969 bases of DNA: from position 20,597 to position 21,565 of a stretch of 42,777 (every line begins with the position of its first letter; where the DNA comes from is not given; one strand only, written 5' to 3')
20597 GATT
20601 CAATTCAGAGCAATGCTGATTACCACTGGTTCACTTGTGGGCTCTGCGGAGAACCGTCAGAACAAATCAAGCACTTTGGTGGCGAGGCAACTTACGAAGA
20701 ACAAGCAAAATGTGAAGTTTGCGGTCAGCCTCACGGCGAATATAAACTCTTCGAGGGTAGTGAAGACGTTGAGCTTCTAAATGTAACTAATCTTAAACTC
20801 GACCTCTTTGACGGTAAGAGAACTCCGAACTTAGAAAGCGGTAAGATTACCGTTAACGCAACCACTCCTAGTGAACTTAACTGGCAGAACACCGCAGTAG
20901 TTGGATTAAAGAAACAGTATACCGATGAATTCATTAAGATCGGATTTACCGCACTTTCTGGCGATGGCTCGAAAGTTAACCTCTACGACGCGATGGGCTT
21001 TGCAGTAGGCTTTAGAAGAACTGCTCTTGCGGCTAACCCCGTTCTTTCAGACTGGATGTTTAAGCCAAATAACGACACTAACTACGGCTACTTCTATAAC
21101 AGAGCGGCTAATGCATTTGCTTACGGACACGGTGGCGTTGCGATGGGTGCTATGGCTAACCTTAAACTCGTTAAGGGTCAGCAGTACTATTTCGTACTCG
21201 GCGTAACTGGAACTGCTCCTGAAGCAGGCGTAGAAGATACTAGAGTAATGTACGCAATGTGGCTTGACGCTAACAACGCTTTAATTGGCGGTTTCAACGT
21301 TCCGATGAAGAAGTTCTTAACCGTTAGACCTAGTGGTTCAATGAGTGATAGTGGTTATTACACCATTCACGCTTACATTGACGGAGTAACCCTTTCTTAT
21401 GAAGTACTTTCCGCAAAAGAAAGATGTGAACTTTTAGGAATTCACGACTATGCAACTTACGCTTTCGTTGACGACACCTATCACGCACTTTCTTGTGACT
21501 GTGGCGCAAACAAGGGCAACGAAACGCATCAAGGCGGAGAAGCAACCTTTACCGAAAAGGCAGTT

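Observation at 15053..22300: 2415-aa lipoprotein built from 2 A modules and 5 B modules of no family I recognise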

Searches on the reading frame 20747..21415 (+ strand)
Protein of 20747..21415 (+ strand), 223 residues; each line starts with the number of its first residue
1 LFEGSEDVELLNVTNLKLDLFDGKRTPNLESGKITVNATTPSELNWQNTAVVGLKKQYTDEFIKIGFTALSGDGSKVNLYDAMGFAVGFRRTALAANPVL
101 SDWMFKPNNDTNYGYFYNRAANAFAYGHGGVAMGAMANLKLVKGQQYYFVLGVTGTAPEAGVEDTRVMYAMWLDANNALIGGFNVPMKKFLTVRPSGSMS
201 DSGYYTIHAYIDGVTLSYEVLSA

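Call 23: search_solved_structures(query=A1, max_evalue=10, show_alignments=1)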
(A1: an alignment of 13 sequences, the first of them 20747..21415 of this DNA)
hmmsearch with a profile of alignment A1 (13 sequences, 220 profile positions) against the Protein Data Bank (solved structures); distinct sequences matched with E-value up to 10: 0.
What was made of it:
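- On DUF1080 / 3-keto-disaccharide hydrolase (PF06439) and CBM66: The B profile has no hit against PDB sequences at E<=10, although that set includes 4jqt, 3hbk and 4b1m (call 23).
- Tried and rejected: B: nothing (call 23).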

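Call 28: predict_structure(alignment_id=A1)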
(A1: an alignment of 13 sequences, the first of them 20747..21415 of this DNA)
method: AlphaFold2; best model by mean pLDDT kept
length: 223 residues; sequences in the alignment: 13
mean_pLDDT: 87.9   pTM: 0.88
mean pLDDT of the five models: 87.9, 87.5, 86.9, 86.1, 83.6
residues with pLDDT >= 90: 124; 70-90: 74; 50-70: 23; < 50: 2
segments of 3 or more residues with pLDDT < 50: none
pLDDT, mean of each block of 10 residues (from residue 1): 66 84 86 84 64 89 97 96 92 64 88 90 92 93 98 92 93 97 96 91 90 93 85
secondary structure, 60 per line:
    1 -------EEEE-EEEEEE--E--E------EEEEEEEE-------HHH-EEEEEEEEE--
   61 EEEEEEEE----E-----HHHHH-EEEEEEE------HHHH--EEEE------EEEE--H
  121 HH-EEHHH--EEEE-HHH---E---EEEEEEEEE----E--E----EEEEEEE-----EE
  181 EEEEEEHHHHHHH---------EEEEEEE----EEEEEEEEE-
elements in order: E8-11 E13-18 E31-38 E50-58 E61-68 H79-83 E85-91 H98-101 E104-107 E114-117 E131-134 E146-154 E167-173 E179-186 H187-193 E203-209 E214-222
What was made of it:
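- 20744..21415 (+): B module copy 4 (aa 1898-2121), the copy that was modelled. AlphaFold pLDDT 87.9, pTM 0.88 (call 28).
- On ConA-like lectin/glucanase fold (B module): The AlphaFold model has pLDDT 87.9 and pTM 0.88 (call 28).
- The B model is confident (call 28).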

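Call 32: fold_search(model_id=the predicted structure, library=pdb)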
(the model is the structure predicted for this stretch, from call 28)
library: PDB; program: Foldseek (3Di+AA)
matches with E <= 10: 811; with E <= 0.001: 43
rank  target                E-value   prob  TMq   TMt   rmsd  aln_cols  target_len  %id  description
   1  4jqt_A                4.2e-05  1.00  0.51  0.29   5.0       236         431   12  Crystal structure of a putative glycosyl hydrolase (BT3469) from Bacteroides thetaiotaomicron VPI-5482 at 2.49 A resol (released 2013-04-17)
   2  3hbk                  1.1e-04  1.00  0.45  0.44   6.7       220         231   12  Crystal structure of putative glycosyl hydrolase, was Domain of Unknown Function (DUF1080) (YP_001302580.1) from Parabac (released 2009-05-26)
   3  3ipv_B                1.3e-04  0.99  0.35  0.33  10.2       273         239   10  Crystal structure of Spatholobus parviflorus seed lectin (released 2009-09-08)
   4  4be3_A                1.5e-04  0.89  0.25  0.20  13.4       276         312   13  crystal structure of the exolytic PL7 alginate lyase AlyA5 from Zobellia galactanivorans (released 2013-06-26)
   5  7sie                  2.1e-04  1.00  0.43  0.39   7.9       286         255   11  Structure of AAP A-domain (residues 351-605) from Staphylococcus epidermidis (released 2022-10-19)
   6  8g1l                  2.1e-04  1.00  0.42  0.39   8.0       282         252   12  Lectin domain of Aap (Staphylococcus epidermidis Accumulation Associated Protein) (released 2024-02-14)
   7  3wht_A                2.3e-04  1.00  0.38  0.41  10.3       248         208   10  Crystal structure of ERGIC-53/MCFD2, Calcium-free form (released 2014-01-15)
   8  1gz9_A                2.4e-04  0.99  0.38  0.36   9.5       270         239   11  High-Resolution Crystal Structure of Erythrina cristagalli Lectin in Complex with 2'-alpha-L-Fucosyllactose (released 2002-06-21)
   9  6dn7_A                2.6e-04  1.00  0.43  0.47   6.6       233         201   12  SPRY domain-containing SOCS box protein 2 complexed with WDINNN(BAL) Cyclic peptide inhibitor (released 2019-04-17)
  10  4qhz_A                2.6e-04  1.00  0.38  0.36   8.6       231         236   10  Crystal structure of a putative glycosyl hydrolase (BDI_3914) from Parabacteroides distasonis ATCC 8503 at 2.13 A reso (released 2014-07-30)
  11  2duq_A                2.6e-04  1.00  0.40  0.38   9.7       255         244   10  Crystal structure of VIP36 exoplasmic/lumenal domain, Ca2+/Man-bound form (released 2007-07-24)
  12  1gv9                  3.0e-04  0.99  0.35  0.35  11.2       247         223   12  p58/ERGIC-53 (released 2002-02-28)
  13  9rv5_C                3.2e-04  1.00  0.43  0.48   5.9       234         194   13  Crystal structure of SPSB2 SPRY domain in complex with linear TAT peptide (released 2025-08-06)
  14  3emw_A                3.2e-04  1.00  0.38  0.42   7.7       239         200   13  Crystal Structure of human splA/ryanodine receptor domain and SOCS box containing 2 (SPSB2) in complex with a 20-resid (released 2008-10-28)
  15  1uzy_A                3.2e-04  0.97  0.33  0.31  10.4       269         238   10  Erythrina crystagalli lectin (released 2004-06-22)
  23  4b1m_C                4.4e-04  1.00  0.41  0.54   6.4       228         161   10  CARBOHYDRATE BINDING MODULE CBM66 FROM BACILLUS SUBTILIS (released 2012-12-12)
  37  2duq_B                6.8e-04  1.00  0.42  0.39   9.1       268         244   10  Crystal structure of VIP36 exoplasmic/lumenal domain, Ca2+/Man-bound form (released 2007-07-24)
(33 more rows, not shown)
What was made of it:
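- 20744..21415 (+): Foldseek against PDB: ConA-like lectin/glucanase beta-sandwich (call 32).
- On ConA-like lectin/glucanase fold (B module): Foldseek finds 43 PDB hits at E<=1e-3, nearly all ConA-like, with TM 0.35-0.52 (call 32).
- Closest known: ConA-like lectin/glucanase superfamily domains. Same: Its best PDB matches are 4jqt and 3hbk (DUF1080), 3ipv and 1gz9 (legume lectins), 2duq and 3wht (VIP36, ERGIC-53), 7sie (Aap) and 4b1m (CBM66), with Foldseek probability about 1.0 (call 32).
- Its best structural matches are carbohydrate-binding ConA-like domains: DUF1080/CBM66, legume lectins, VIP36/ERGIC-53 and the Aap lectin domain (call 32). Foldseek matches are distant (E 4e-5 to 1e-3, TM 0.35-0.52, about 10-12% identity; call 32). 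The top Foldseek hits for B include DUF1080 'putative glycosyl hydrolases' and a PL7 lyase (call 32). Structural similarity of B to the lectin domain of the staphylococcal adhesin Aap (call 32).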

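Call 36: find_related_loci(query=A1, collection=genome_contigs, flank=10000)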
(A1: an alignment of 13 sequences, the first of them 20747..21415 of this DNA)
Query A1 (223 aa) in genome_contigs; peptide patterns used: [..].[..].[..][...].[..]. (x = any residue, [..] = any of these).
59 stretches matched a pattern; 1 encode a relative of the query (tblastn E <= 1e-3); 1 distinct loci.
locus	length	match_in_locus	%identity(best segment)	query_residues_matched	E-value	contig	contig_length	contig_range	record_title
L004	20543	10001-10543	35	32-221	2e-23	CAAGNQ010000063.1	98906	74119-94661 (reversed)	MAG TPA_asm: Clostridia bacterium, isolate HGM11410, WGS project CAAGNQ010000000 data, contig: SRS476863_4_k119_535912,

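Call 40: search_protein_families(library=pfam, proteins=[L004:313-1017:+, L004:1091-2899:+, L004:2963-4135:+, L004:4260-5042:+, L004:5214-7868:+, L004:8093-10570:+], max_evalue=0.01)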
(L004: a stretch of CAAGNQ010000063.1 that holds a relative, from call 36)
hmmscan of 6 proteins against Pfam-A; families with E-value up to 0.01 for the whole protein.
L004:313-1017:+ (235 aa): 0 families

L004:1091-2899:+ (603 aa): 1 family
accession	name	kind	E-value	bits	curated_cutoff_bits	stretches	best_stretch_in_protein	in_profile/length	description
PF12389.13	Peptidase_M73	-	0.00029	21.2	22.5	1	7-103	3-79/196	Camelysin metallo-endopeptidase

L004:2963-4135:+ (391 aa): 8 families
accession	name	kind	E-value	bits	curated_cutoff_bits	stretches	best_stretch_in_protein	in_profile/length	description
PF01381.28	HTH_3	-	8.8e-16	58.1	23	1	48-102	1-55/55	Helix-turn-helix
PF12844.13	HTH_19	-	7.4e-11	42.2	30.2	1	45-104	1-60/64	Helix-turn-helix domain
PF13560.12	HTH_31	-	1.7e-07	31.9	27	1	44-102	2-61/64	Helix-turn-helix domain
PF13443.12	HTH_26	-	4.9e-05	23.9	22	1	53-104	7-59/63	Cro/C1-type HTH DNA-binding domain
PF13384.12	HTH_23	-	0.00024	21.3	24.6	1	52-78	14-39/50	Homeodomain-like domain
PF04545.22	Sigma70_r4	-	0.0024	17.8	24.1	1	52-78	16-42/50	Sigma-70, region 4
PF05269.17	Phage_CII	-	0.0057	17.3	21.3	0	57-89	24-55/91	Bacteriophage CII protein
PF08279.18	HTH_11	-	0.007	16.7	25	0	48-75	9-34/55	HTH domain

L004:4260-5042:+ (261 aa): 1 family
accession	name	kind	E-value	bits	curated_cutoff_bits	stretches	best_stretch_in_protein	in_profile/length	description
PF01182.26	Glucosamine_iso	-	1.3e-21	77.9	27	1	10-228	4-217/225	Glucosamine-6-phosphate isomerases/6-phosphogluconolactonase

L004:5214-7868:+ (885 aa): 6 families
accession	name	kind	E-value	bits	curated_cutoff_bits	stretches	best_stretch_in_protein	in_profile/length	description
PF00122.25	E1-E2_ATPase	-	3.8e-53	180.1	28.1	1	121-316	2-181/181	E1-E2 ATPase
PF00689.26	Cation_ATPase_C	-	9.9e-50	169.2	27.3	1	700-877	3-175/175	Cation transporting ATPase, C-terminus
PF00690.31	Cation_ATPase_N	-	3.3e-23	81.6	20.4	1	4-71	2-69/69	Cation transporter/ATPase, N-terminus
PF00702.32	Hydrolase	-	2.9e-20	73.9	26.4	1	334-628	3-191/191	haloacid dehalogenase-like hydrolase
PF13246.12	Cation_ATPase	-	3.1e-19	69.2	21.7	1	380-462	2-88/91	Cation transport ATPase (P-type)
PF08282.18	Hydrolase_3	-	0.0019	18.4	20.9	1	602-658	197-252/255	haloacid dehalogenase-like hydrolase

L004:8093-10570:+ (826 aa): 0 families

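Call 45: search_protein_representatives(alignment_id=A1)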
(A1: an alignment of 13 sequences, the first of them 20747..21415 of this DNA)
Query: 13 sequences, 220 profile positions. Proteins with E-value up to 0.001 (for the whole library): 26; up to 1e-10: 18; up to 1e-30: 15. The best 26 are listed.
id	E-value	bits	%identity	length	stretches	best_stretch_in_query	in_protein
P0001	0.0e+00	1379.9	-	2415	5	4-220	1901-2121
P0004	6.8e-226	761.3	-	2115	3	3-220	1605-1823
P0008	1.7e-94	331.6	-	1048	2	22-220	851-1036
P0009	1.8e-94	331.6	-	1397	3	6-220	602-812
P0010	1.1e-88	312.7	-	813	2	5-219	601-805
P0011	5.2e-74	264.7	-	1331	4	6-218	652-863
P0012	1.5e-67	243.6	-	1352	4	9-219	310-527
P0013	1.7e-60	220.5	-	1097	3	26-219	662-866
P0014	1.5e-59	217.4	-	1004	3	5-218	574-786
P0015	4.3e-57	209.4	-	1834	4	6-219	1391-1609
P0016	4.5e-51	189.7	-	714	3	6-218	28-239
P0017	1.6e-50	187.9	-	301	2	5-220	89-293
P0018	2.8e-50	187.1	-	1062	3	5-219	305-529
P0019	2.1e-36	141.8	-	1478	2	7-220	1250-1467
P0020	3.0e-32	128.1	-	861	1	5-218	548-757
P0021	3.5e-29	118.1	-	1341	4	10-219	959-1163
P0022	1.3e-28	116.2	-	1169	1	6-218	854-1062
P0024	4.3e-10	55.7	-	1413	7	79-168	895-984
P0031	1.2e-04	37.9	-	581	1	30-201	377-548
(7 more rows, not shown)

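Call 46: search_protein_families(library=pfam, proteins=[P0008, P0009, P0010, P0011, P0012, P0013, P0014, P0016, P0018], max_evalue=0.001)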
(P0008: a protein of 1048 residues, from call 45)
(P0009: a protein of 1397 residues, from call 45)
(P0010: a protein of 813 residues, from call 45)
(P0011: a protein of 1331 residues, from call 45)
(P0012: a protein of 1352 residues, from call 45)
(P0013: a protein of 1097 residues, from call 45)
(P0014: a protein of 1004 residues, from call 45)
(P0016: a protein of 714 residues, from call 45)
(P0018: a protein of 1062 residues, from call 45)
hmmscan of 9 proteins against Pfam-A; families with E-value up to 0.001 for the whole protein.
P0008 (1048 aa): 0 families

P0009 (1397 aa): 1 family
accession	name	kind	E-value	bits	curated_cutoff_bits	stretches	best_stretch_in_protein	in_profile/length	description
PF00041.27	fn3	-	9.8e-06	26.1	25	0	834-891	17-78/84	Fibronectin type III domain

P0010 (813 aa): 0 families

P0011 (1331 aa): 0 families

P0012 (1352 aa): 1 family
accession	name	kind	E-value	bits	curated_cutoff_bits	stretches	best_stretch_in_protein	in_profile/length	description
PF16378.10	DUF4988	-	0.00091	19.5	30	0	594-708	15-126/183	Domain of unknown function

P0013 (1097 aa): 1 family
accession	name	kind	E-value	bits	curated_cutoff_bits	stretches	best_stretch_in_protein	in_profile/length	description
PF21461.3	HL_N-beta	-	5.4e-05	23.3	27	1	246-274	16-44/57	Hyaluronate lyase, N-terminal beta-sheet domain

P0014 (1004 aa): 0 families

P0016 (714 aa): 0 families

P0018 (1062 aa): 2 families
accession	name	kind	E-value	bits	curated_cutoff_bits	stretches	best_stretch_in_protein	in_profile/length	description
PF02368.24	Big_2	-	4.9e-05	23.6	22.8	1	259-292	33-66/79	Bacterial Ig-like domain (group 2)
PF22359.2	Big-like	-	0.00036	21.1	27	0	271-306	12-46/48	Bacterial Ig-like domain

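Call 47: search_protein_families(library=pfam, proteins=[P0015, P0019, P0020, P0021, P0022, P0024, P0031, P0017], max_evalue=0.001)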
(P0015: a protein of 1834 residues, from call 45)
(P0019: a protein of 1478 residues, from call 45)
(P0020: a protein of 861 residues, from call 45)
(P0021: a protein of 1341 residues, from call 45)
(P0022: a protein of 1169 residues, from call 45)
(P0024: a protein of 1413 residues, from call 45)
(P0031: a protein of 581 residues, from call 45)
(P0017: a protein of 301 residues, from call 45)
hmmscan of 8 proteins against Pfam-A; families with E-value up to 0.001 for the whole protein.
P0015 (1834 aa): 0 families

P0019 (1478 aa): 0 families

P0020 (861 aa): 0 families

P0021 (1341 aa): 0 families

P0022 (1169 aa): 1 family
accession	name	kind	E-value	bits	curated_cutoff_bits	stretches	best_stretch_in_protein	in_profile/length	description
PF01261.30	AP_endonuc_2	-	3.3e-05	24.2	31.1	0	446-504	30-86/249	Xylose isomerase-like TIM barrel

P0024 (1413 aa): 5 families
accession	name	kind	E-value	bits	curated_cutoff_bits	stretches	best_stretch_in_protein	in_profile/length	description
PF00041.27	fn3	-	5e-39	132.8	25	3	993-1070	2-77/84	Fibronectin type III domain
PF16656.11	Pur_ac_phosph_N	-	2.6e-24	86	30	2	671-753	5-82/93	Purple acid Phosphatase, N-terminal domain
PF10179.15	NDNF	-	1.2e-15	58.2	27.3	0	731-769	88-126/127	Neuron-derived neurotrophic factor, first Fn(III) domain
PF16323.11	DUF4959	-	1.9e-09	38.2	32.9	1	989-1079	14-106/106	Domain of unknown function (DUF4959)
PF16655.11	PhoD_N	-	1e-07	32.8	30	0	895-976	5-83/90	PhoD-like phosphatase, N-terminal domain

P0031 (581 aa): 0 families

P0017 (301 aa): 0 families

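Call 67: search_protein_families(library=pfam, alignment_id=A1, max_evalue=5)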
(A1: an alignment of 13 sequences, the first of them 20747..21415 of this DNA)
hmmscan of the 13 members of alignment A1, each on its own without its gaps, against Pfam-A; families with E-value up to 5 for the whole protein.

A. member 1, window:20747-21415:+ (223 aa): 0 families

B. families by the number of members that match (of 13 scanned): 4 families
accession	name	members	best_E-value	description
PF25814.1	fn3_SORL1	1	0.014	SORL1-like, fn3 domain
PF24898.2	GGDEF_GdpP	1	0.031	Cyclic-di-AMP phosphodiesterase GdpP-like, GGDEF domain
PF14085.11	DUF4265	1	0.057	Domain of unknown function (DUF4265)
PF09255.16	Antig_Caf1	1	0.31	Caf1 Capsule antigen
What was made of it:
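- On DUF1080 / 3-keto-disaccharide hydrolase (PF06439) and CBM66: No Pfam hit for any of 13 B modules at E<=5 (call 67).
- On Legume / L-type lectins: No profile match (calls 23, 67).
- Closest known: ConA-like lectin/glucanase superfamily domains. Different: No Pfam or PDB sequence-profile match was found, even at E<=5-10 (calls 23, 67).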
